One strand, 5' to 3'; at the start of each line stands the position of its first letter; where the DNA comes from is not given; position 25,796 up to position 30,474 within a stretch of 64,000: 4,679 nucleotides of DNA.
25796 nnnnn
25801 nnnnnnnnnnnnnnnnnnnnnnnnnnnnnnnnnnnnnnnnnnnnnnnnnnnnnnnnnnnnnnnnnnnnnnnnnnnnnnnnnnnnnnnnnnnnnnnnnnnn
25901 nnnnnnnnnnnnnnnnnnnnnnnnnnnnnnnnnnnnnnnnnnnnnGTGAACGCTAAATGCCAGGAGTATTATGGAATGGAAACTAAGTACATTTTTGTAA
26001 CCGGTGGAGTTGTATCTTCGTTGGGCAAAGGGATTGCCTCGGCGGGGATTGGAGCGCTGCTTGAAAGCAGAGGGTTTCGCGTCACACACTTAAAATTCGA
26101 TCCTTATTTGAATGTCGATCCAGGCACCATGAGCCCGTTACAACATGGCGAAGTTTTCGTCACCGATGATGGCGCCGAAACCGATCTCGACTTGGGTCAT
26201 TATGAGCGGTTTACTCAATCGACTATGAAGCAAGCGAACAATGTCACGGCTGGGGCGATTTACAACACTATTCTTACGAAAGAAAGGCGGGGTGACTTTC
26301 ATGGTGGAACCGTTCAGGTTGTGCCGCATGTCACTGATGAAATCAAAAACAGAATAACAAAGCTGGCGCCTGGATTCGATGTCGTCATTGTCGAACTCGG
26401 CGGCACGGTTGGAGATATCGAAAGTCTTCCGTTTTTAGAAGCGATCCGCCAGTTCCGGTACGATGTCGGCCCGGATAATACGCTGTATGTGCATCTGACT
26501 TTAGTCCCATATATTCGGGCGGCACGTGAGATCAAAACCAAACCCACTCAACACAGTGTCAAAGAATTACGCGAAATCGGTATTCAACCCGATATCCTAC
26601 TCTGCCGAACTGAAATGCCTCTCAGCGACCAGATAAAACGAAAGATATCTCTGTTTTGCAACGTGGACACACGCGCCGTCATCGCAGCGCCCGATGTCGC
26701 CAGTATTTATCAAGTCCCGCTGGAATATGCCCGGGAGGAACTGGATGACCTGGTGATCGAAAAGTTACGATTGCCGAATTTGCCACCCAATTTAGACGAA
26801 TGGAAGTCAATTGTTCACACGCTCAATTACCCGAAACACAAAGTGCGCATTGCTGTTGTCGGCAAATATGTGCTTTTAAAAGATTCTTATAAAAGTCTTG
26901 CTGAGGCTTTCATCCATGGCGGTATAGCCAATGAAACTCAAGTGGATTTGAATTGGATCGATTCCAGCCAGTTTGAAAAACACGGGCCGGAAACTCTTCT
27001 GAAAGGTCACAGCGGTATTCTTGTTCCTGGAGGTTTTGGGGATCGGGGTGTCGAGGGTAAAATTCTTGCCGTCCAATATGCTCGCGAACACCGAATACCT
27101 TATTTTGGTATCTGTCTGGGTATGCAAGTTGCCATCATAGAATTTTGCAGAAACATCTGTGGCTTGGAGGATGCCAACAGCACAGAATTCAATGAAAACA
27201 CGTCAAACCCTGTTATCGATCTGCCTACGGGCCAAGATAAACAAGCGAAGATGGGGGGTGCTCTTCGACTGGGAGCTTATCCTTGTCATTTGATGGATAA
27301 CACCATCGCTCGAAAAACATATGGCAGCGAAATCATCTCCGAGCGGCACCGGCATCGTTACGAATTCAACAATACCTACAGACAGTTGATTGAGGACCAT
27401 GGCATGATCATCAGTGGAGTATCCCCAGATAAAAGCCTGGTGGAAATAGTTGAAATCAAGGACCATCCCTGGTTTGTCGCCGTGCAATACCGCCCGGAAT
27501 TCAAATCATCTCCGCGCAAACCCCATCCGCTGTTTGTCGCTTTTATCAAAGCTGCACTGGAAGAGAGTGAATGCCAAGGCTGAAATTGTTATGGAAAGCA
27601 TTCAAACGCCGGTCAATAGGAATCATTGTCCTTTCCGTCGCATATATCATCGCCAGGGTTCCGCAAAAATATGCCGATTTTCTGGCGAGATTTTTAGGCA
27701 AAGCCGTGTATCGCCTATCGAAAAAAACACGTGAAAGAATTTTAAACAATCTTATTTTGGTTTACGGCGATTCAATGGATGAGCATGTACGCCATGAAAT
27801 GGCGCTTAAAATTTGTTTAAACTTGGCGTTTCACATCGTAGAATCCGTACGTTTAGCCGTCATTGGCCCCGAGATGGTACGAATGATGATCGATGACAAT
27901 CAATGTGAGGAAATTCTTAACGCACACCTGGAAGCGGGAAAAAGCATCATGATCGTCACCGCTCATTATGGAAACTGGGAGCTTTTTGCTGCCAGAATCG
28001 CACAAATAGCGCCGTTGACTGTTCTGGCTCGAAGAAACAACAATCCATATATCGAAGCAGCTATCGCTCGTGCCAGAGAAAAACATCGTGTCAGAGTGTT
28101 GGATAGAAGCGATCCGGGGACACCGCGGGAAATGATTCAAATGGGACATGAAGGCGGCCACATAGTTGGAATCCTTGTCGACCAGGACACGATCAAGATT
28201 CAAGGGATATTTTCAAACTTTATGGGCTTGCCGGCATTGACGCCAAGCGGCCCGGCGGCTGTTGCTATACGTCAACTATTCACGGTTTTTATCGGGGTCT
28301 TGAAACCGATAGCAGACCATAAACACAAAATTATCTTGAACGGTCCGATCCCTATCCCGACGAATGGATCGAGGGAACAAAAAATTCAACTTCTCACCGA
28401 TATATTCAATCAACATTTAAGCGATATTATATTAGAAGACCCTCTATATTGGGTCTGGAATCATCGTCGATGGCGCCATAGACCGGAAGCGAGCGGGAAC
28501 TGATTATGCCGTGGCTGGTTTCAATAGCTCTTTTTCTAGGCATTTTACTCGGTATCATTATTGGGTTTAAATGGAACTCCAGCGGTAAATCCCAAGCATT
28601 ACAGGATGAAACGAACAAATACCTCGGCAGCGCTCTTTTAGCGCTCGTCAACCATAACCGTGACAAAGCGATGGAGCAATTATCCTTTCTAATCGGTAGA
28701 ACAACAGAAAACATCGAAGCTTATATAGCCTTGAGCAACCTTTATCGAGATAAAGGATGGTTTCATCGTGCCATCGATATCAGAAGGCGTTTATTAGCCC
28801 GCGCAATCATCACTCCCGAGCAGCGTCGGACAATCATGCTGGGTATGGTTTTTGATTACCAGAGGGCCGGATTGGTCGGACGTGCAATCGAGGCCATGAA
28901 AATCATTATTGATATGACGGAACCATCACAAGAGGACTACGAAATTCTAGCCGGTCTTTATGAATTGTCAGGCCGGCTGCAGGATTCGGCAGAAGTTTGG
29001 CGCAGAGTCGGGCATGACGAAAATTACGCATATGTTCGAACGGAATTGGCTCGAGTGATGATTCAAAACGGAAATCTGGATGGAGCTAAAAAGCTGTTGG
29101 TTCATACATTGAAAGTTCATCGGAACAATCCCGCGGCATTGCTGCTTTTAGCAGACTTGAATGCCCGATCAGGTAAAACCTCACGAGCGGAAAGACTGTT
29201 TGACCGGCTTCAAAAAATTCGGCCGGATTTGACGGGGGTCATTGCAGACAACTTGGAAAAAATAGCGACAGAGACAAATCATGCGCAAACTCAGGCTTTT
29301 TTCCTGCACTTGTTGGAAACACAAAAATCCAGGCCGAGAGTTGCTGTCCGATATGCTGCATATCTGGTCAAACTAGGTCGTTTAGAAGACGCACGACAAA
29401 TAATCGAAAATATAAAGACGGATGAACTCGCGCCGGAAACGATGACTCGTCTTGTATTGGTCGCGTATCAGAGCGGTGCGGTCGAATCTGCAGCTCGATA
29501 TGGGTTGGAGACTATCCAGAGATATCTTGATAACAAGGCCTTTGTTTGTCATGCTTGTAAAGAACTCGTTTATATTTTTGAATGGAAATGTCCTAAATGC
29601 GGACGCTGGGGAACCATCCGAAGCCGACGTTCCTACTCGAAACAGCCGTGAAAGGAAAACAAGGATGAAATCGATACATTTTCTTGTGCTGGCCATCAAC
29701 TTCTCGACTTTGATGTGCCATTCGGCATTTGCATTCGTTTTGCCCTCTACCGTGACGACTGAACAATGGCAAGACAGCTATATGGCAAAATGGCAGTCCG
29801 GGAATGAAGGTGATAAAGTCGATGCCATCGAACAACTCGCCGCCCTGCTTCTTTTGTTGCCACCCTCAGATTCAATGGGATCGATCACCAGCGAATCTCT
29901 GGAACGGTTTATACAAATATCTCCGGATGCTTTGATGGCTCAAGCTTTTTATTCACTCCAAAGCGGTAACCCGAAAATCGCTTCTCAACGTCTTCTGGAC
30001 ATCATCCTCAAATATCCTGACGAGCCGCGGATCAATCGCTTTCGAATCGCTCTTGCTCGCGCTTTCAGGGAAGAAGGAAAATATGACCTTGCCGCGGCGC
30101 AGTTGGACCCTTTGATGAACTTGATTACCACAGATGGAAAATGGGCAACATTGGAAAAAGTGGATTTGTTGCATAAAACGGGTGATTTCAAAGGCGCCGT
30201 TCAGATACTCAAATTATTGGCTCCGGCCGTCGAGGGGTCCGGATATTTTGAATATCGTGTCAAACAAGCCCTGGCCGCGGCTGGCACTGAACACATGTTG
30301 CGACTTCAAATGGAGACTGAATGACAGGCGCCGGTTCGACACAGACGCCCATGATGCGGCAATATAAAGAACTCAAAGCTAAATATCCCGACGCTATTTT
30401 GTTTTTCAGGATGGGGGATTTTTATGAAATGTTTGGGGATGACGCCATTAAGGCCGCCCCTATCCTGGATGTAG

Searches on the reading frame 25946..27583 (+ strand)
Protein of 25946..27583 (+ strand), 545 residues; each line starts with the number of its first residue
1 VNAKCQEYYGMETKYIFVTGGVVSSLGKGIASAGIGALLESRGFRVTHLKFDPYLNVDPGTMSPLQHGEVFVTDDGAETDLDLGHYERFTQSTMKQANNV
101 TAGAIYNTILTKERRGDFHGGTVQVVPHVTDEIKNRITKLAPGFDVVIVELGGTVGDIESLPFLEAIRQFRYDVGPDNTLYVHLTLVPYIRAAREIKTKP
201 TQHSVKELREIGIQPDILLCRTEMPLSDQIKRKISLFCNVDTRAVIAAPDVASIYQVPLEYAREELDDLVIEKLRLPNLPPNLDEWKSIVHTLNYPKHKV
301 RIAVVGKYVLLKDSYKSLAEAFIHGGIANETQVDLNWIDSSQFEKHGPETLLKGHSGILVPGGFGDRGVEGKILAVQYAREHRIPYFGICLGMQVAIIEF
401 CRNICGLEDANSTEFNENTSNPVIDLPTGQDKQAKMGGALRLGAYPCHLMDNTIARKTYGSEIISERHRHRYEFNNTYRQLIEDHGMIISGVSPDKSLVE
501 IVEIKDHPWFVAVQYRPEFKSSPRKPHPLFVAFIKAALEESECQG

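Call 22: search_protein_families(library=pfam, proteins=[window:25946-27583:+], max_evalue=0.001)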
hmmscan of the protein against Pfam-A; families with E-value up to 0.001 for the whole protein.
window:25946-27583:+ (545 aa): 3 families
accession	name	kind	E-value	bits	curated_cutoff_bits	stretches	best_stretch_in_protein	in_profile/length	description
PF06418.20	CTP_synth_N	-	9.4e-126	419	26.1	1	14-276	1-265/265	CTP synthase N-terminus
PF00117.34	GATase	-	5.9e-37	127.6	22.8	1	310-535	1-189/190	Glutamine amidotransferase class-I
PF07722.19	Peptidase_C26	-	7.3e-05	23.1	20.5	1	376-518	98-219/219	Peptidase C26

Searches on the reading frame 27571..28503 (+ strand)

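Call 22: search_protein_families(library=pfam, proteins=[window:27571-28503:+], max_evalue=0.001)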
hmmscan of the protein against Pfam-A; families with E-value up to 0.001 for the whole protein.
window:27571-28503:+ (310 aa): 1 family
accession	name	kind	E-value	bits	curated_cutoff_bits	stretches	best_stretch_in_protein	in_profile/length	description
PF03279.18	Lip_A_acyltrans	-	2.7e-38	132.3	22.3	1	18-302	17-294/295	Bacterial lipid A biosynthesis acyltransferase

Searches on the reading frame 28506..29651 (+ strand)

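Call 22: search_protein_families(library=pfam, proteins=[window:28506-29651:+], max_evalue=0.001)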
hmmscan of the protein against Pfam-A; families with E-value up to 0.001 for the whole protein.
window:28506-29651:+ (381 aa): 14 families
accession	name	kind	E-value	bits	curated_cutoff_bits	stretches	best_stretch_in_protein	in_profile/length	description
PF14559.12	TPR_19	-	1.2e-13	51.6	25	0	203-241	19-57/68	Tetratricopeptide repeat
PF13428.12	TPR_14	-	2.7e-11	43.4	23.5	0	180-218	6-44/44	Tetratricopeptide repeat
PF13432.12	TPR_16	-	1.5e-10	41.8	32.7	1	181-241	3-63/65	Tetratricopeptide repeat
PF13431.12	TPR_17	-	2.9e-07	30.7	24.4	0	200-229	4-33/34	Tetratricopeptide repeat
PF07719.23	TPR_2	-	4.2e-07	30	27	0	210-241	2-33/34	Tetratricopeptide repeat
PF13424.12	TPR_12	-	2.2e-06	28.2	30.1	0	158-205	26-75/77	Tetratricopeptide repeat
PF13181.12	TPR_8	-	8.3e-05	22.9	25.7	0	71-91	2-22/34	Tetratricopeptide repeat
PF13176.12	TPR_7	-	0.00011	22.5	27.9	0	72-99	1-28/36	Tetratricopeptide repeat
PF07721.20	TPR_4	-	0.0002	22.1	27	0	277-301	1-25/26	Tetratricopeptide repeat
PF01535.26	PPR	-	0.00027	21.4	25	0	219-237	10-28/31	PPR repeat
PF23241.1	HAT_PRP39_C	-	0.00037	21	33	0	273-306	89-122/139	PRP39 C-terminal HAT repeat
PF25064.1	ARM_TT21_5th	-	0.00041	21.1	27.8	0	181-237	7-63/117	TT21 fifth ARM repeats domain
PF12895.13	ANAPC3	-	0.00044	20.9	27.2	0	170-231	21-78/82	Anaphase-promoting complex, cyclosome, subunit 3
PF23914.1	TPR_CcmH_CycH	-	0.00087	19.6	42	0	178-239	87-151/158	Cytochrome c-type biogenesis protein H TPR domain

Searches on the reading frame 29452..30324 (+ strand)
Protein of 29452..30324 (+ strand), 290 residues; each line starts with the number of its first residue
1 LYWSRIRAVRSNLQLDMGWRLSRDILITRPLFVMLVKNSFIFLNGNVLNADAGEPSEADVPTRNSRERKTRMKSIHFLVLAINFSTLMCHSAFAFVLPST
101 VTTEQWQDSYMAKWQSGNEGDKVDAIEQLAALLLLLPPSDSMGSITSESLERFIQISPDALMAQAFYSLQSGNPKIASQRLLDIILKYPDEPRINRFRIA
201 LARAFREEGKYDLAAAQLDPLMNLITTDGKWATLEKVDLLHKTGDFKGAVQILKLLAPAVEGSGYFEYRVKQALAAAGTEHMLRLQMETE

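Call 22: search_protein_families(library=pfam, proteins=[window:29452-30324:+], max_evalue=0.001)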
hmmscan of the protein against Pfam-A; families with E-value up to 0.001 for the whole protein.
window:29452-30324:+ (290 aa): 3 families
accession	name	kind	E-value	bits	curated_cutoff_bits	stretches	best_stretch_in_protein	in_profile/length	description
PF13428.12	TPR_14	-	4.4e-05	24.2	23.5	0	158-195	1-38/44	Tetratricopeptide repeat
PF14559.12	TPR_19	-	0.00016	22.4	25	0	207-259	3-54/68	Tetratricopeptide repeat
PF13432.12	TPR_16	-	0.00047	21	32.7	0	169-217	8-53/65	Tetratricopeptide repeat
